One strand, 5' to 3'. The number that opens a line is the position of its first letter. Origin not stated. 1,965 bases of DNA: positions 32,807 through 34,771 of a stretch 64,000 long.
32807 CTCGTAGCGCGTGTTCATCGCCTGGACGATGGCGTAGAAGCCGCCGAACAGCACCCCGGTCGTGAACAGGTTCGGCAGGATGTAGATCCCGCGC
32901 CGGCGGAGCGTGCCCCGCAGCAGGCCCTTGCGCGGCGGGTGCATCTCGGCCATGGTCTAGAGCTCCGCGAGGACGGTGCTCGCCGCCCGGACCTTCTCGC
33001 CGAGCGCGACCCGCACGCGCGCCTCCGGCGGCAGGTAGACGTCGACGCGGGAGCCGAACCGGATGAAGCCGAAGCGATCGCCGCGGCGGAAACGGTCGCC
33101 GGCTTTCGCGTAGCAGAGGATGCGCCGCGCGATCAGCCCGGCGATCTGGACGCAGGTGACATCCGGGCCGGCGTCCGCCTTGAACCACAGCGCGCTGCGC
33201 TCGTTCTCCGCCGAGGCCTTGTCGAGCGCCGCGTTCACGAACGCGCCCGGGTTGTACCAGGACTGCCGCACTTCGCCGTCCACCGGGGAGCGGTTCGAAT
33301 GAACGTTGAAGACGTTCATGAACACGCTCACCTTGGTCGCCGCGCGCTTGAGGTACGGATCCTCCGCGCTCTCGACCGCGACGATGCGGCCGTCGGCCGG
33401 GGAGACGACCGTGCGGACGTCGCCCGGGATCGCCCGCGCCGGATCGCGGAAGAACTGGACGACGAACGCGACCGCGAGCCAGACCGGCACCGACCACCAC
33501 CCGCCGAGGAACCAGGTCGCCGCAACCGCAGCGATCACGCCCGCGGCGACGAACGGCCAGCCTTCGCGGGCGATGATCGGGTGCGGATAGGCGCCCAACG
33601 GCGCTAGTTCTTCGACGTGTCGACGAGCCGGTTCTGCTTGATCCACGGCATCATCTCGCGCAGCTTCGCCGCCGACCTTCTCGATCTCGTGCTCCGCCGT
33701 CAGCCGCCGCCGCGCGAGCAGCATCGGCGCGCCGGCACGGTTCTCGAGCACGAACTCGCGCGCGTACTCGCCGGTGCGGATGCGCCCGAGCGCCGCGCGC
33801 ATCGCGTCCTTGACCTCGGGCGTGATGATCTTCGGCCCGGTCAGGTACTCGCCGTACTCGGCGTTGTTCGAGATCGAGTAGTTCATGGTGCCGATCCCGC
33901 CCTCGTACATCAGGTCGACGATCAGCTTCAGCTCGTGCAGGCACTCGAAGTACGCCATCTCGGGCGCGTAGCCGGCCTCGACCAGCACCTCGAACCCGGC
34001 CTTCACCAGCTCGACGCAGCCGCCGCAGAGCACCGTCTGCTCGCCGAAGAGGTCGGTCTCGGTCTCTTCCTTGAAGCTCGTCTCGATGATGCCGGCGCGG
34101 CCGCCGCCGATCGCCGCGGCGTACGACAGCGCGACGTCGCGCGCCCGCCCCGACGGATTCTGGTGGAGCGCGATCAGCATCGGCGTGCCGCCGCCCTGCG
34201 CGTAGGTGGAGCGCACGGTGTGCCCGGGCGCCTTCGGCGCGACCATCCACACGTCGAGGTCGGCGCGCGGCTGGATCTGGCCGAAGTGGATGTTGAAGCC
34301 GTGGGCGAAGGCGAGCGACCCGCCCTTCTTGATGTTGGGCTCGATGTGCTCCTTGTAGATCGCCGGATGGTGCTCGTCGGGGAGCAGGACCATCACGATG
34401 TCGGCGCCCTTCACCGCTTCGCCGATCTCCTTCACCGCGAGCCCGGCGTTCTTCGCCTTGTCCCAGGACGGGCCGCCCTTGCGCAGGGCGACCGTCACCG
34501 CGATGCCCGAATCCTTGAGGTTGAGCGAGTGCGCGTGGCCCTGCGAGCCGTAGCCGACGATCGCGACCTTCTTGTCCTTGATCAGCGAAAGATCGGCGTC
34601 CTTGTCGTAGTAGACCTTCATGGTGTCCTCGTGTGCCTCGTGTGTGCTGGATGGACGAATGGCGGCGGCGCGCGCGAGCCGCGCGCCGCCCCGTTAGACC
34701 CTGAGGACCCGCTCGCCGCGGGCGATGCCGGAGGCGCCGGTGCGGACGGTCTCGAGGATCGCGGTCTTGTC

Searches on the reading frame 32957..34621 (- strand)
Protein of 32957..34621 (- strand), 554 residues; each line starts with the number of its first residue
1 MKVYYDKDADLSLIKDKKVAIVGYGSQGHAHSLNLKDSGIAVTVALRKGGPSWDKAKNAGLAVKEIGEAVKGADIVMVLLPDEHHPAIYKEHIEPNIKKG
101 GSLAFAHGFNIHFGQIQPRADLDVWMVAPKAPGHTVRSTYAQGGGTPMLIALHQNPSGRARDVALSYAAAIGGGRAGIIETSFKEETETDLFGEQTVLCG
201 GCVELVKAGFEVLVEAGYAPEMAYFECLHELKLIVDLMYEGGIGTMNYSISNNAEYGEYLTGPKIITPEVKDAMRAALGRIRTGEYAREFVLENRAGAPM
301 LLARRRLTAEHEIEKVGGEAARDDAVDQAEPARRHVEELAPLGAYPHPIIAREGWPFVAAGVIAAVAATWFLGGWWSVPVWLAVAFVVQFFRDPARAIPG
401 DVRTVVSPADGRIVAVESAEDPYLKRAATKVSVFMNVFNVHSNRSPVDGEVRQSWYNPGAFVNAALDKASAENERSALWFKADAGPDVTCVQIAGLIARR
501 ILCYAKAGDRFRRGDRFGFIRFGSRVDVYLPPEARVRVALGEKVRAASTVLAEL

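Call 63: search_protein_families(library=pfam, proteins=[window:32957-34621:-], max_evalue=0.00001)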
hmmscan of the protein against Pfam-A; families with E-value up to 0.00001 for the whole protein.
window:32957-34621:- (554 aa): 3 families
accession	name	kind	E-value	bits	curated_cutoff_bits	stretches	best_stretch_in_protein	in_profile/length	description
PF07991.19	KARI_N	-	9.8e-74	246.9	20.6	1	14-177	2-165/165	Acetohydroxy acid isomeroreductase, NADPH-binding domain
PF01450.25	KARI_C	-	1.1e-55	188.4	29.1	1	183-319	1-137/144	Ketol-acid reductoisomerase, C-terminal domain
PF02666.20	PS_Dcarbxylase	-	2.2e-44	152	22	1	385-551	3-197/198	Phosphatidylserine decarboxylase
